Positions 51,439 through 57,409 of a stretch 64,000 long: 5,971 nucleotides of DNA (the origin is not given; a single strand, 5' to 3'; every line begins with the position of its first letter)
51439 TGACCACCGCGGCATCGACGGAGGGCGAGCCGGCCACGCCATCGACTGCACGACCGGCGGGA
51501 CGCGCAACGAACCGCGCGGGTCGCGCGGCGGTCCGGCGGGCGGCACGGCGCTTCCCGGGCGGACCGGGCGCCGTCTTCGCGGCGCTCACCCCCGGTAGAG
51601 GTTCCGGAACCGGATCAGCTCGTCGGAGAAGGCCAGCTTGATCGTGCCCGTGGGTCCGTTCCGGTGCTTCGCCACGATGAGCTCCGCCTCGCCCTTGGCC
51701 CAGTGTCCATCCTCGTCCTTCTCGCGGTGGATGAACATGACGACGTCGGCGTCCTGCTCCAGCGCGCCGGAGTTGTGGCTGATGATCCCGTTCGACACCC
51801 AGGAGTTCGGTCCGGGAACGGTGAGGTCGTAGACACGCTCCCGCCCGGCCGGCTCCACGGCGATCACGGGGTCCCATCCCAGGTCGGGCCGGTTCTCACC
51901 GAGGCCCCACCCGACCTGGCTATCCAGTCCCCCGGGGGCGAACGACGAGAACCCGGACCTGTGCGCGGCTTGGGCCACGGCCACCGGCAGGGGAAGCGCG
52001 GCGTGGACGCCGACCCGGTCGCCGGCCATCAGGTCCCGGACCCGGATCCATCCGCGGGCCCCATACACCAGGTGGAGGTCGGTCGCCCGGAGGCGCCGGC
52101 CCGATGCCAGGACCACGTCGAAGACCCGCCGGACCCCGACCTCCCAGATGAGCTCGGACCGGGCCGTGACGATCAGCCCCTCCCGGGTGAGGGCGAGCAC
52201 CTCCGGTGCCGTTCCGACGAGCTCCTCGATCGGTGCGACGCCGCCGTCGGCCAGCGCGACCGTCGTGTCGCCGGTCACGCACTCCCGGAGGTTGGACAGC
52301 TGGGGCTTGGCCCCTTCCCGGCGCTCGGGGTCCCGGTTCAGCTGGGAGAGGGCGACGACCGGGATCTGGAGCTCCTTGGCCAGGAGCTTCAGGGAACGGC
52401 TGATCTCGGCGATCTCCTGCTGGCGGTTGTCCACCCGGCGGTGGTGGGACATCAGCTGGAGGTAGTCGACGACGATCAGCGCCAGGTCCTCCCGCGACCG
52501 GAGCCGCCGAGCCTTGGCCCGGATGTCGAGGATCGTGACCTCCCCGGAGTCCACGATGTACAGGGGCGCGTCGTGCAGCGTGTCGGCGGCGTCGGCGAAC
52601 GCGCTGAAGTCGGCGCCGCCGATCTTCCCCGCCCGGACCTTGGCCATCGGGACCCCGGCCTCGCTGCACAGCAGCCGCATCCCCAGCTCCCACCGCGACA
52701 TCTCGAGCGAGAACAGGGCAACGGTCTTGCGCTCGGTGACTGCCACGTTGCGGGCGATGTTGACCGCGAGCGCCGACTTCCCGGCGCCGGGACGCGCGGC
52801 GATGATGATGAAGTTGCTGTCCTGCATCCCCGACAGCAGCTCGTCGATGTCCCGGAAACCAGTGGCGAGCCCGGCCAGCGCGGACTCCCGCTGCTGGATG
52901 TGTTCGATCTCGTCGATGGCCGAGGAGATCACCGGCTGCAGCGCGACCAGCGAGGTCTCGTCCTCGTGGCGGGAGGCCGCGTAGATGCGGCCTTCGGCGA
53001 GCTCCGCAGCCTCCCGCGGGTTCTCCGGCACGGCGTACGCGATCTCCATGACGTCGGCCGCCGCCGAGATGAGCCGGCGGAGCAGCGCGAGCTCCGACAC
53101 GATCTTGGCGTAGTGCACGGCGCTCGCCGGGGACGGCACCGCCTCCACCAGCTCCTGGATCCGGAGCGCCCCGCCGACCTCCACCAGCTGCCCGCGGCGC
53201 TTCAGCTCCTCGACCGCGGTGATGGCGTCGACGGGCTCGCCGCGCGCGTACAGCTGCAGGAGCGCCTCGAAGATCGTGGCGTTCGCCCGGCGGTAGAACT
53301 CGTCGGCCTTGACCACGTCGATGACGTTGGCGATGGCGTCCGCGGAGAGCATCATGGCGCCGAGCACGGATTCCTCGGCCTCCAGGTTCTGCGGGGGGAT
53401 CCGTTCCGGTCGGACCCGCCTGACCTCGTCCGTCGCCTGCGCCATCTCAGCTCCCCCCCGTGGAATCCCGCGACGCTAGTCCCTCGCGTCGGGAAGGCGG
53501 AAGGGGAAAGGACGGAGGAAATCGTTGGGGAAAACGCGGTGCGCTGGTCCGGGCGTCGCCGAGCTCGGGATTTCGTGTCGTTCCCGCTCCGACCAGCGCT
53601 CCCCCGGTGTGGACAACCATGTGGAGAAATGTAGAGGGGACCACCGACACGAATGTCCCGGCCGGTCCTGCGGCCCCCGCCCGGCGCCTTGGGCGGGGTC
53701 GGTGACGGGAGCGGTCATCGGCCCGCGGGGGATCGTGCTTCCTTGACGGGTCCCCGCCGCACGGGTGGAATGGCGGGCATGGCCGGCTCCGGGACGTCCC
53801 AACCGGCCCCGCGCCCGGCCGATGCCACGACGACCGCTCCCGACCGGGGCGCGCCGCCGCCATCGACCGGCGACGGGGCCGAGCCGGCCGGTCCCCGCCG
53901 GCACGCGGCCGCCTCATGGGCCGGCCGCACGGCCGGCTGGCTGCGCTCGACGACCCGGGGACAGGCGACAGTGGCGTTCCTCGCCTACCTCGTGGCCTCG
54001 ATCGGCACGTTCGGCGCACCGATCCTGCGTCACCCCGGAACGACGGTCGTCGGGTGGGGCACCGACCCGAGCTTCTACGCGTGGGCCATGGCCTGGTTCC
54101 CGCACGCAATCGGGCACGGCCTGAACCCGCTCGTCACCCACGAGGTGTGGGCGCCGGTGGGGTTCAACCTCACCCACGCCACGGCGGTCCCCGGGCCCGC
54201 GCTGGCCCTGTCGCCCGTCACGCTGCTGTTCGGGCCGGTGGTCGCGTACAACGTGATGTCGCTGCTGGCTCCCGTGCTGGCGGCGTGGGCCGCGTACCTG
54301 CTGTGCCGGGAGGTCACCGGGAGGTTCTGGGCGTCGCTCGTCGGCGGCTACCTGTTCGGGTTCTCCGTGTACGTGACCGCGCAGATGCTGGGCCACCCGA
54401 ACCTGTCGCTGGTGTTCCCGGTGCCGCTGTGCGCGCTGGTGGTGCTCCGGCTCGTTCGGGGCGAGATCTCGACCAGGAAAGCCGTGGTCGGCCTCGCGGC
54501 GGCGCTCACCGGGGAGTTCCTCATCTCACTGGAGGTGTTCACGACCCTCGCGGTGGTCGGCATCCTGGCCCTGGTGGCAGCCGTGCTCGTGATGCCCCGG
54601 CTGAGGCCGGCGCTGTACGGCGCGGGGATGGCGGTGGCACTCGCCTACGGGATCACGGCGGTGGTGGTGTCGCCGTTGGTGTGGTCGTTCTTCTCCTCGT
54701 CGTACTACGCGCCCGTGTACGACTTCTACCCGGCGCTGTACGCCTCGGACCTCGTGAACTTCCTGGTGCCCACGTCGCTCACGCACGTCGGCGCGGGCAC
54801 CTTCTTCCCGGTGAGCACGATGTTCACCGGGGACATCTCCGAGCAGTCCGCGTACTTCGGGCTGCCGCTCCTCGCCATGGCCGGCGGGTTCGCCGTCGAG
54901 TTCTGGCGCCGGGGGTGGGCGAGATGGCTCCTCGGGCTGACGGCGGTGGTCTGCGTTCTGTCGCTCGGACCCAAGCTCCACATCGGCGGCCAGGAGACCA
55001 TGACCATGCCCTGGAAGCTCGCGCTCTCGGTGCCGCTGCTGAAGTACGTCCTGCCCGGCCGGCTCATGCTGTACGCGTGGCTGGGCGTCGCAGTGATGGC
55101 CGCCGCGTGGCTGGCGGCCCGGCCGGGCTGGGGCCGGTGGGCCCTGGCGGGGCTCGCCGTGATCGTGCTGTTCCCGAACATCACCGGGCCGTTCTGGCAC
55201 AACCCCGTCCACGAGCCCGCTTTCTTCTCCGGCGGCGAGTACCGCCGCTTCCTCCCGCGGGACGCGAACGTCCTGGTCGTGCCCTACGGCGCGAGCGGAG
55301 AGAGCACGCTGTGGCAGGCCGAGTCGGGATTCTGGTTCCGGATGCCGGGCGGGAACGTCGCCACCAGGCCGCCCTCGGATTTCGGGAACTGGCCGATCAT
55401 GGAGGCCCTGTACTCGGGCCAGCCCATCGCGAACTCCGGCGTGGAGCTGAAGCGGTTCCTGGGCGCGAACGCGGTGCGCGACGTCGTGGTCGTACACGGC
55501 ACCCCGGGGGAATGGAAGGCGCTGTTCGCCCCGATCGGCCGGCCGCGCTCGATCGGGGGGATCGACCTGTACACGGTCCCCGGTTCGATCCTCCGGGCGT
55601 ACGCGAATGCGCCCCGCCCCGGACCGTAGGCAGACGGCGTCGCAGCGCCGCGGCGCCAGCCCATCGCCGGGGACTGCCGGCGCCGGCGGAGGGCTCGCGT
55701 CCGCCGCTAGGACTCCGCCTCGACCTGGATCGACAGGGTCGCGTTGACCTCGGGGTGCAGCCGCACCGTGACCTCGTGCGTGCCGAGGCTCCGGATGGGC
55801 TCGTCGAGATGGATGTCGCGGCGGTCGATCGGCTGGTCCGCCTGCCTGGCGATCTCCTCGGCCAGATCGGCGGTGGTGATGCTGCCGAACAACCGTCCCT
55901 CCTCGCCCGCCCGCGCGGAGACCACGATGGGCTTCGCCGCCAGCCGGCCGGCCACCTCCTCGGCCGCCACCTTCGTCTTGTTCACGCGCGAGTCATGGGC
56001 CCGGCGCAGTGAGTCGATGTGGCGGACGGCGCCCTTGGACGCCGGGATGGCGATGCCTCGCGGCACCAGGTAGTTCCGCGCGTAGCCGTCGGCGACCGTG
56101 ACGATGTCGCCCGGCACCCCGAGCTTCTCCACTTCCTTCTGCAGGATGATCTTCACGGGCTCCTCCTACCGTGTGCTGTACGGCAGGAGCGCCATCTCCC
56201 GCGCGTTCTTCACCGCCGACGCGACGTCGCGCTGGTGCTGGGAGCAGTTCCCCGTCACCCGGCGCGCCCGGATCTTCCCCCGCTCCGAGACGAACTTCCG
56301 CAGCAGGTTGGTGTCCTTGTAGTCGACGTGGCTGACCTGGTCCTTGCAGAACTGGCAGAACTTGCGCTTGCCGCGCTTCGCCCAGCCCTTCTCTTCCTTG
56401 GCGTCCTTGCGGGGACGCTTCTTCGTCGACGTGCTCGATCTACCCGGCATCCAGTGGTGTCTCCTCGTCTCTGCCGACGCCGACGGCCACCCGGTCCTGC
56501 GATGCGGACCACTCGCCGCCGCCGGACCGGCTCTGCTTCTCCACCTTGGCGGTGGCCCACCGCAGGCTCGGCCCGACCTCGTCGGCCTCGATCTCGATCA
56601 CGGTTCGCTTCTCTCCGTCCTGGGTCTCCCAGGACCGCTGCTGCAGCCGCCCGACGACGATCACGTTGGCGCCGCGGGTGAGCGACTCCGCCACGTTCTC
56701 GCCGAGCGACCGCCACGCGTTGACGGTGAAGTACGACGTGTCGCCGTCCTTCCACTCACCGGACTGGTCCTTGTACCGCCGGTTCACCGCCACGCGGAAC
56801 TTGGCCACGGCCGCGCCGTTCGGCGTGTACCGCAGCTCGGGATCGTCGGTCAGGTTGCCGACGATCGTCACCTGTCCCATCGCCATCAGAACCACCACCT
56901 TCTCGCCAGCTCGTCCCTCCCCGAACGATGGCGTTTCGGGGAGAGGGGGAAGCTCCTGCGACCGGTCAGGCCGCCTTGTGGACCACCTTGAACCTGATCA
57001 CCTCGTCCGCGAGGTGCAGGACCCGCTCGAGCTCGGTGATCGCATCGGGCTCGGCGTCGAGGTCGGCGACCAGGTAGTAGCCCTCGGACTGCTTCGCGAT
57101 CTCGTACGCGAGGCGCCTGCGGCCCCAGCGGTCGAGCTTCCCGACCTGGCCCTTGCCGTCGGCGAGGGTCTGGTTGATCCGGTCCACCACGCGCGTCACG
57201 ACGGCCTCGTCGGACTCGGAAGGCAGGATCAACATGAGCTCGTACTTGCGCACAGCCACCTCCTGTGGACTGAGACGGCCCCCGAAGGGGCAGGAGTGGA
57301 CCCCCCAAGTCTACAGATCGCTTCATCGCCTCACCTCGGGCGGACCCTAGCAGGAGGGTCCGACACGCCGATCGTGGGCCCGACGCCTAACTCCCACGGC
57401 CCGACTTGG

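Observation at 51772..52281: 170-aa mini-intein in the replicative helicase DnaB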

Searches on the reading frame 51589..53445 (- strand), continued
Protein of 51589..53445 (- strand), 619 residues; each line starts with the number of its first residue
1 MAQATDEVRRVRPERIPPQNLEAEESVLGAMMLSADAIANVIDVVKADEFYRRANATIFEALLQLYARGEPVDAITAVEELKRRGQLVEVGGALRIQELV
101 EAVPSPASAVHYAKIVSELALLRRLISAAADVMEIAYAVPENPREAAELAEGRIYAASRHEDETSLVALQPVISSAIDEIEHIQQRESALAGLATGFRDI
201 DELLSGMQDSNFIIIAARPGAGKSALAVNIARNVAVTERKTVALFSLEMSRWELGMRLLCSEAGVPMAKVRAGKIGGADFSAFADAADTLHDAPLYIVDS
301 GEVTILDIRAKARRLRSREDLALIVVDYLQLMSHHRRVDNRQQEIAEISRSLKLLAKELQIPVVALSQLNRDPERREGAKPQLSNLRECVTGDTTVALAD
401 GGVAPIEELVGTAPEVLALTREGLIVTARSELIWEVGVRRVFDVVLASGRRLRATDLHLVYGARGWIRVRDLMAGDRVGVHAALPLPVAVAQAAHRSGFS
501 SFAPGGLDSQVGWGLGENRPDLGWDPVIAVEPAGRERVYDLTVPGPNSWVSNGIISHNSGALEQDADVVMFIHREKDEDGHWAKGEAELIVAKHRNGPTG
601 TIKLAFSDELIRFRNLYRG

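Call 52: list_cluster_members(proteins=[P0009, P0012, P0015])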
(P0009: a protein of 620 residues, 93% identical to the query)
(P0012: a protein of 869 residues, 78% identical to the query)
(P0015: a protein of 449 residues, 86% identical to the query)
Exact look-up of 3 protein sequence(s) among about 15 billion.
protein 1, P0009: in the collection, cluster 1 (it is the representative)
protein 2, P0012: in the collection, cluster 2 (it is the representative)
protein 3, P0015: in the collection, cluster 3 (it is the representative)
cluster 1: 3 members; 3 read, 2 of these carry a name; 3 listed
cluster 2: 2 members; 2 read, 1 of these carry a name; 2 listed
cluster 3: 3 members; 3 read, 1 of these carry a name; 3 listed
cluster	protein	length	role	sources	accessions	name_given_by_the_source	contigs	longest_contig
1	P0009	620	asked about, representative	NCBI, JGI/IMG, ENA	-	-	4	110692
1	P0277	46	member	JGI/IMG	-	septal ring factor EnvC (AmiA/AmiB activator)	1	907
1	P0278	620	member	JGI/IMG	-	replicative DNA helicase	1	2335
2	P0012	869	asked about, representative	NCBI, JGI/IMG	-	-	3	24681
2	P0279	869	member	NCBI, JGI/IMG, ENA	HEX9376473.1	MAG TPA: replicative DNA helicase [Actinomycetota bacterium]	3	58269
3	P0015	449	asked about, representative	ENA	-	-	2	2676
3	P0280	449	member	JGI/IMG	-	replicative DNA helicase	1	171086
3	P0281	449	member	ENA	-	-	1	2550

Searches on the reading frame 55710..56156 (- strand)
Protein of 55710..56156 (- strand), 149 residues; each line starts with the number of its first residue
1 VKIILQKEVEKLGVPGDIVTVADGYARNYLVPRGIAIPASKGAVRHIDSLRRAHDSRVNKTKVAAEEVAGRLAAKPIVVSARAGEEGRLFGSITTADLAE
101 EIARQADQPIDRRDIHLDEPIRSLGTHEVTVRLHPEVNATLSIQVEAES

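Call 37: search_protein_families(library=pfam, proteins=[window:55710-56156:-], max_evalue=0.00001)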
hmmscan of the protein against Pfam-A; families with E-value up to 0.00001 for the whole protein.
window:55710-56156:- (149 aa): 2 families
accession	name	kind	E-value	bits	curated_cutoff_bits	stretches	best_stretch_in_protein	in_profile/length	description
PF03948.19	Ribosomal_L9_C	-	1.5e-27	96.3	23.2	1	64-146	2-85/86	Ribosomal protein L9, C-terminal domain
PF01281.25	Ribosomal_L9_N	-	8.7e-21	73.7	20.7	1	1-46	1-46/47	Ribosomal protein L9, N-terminal domain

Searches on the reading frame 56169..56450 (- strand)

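Call 37: search_protein_families(library=pfam, proteins=[window:56169-56450:-], max_evalue=0.00001)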
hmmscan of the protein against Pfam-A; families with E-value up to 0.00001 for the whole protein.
window:56169-56450:- (94 aa): 1 family
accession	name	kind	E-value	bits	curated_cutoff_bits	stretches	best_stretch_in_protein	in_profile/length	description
PF01084.26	Ribosomal_S18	-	7.5e-26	90.4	21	1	40-89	3-52/52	Ribosomal protein S18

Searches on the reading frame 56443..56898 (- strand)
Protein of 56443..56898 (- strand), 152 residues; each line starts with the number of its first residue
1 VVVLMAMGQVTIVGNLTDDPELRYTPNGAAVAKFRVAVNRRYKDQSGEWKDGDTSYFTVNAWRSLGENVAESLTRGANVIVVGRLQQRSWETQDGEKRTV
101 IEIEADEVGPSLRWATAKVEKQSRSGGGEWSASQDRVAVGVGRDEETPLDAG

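Call 37: search_protein_families(library=pfam, proteins=[window:56443-56898:-], max_evalue=0.00001)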
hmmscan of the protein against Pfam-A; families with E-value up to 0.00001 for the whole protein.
window:56443-56898:- (152 aa): 1 family
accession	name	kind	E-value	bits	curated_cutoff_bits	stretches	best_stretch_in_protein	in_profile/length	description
PF00436.31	SSB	-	6.5e-35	119.8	26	1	8-109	2-102/104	Single-strand binding protein family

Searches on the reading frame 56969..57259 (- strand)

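Call 37: search_protein_families(library=pfam, proteins=[window:56969-57259:-], max_evalue=0.00001)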
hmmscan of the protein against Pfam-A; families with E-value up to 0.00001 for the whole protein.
window:56969-57259:- (97 aa): 1 family
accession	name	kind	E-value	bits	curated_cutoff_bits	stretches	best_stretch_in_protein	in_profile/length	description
PF01250.22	Ribosomal_S6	-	4.6e-28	97.7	27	1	5-93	1-89/90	Ribosomal protein S6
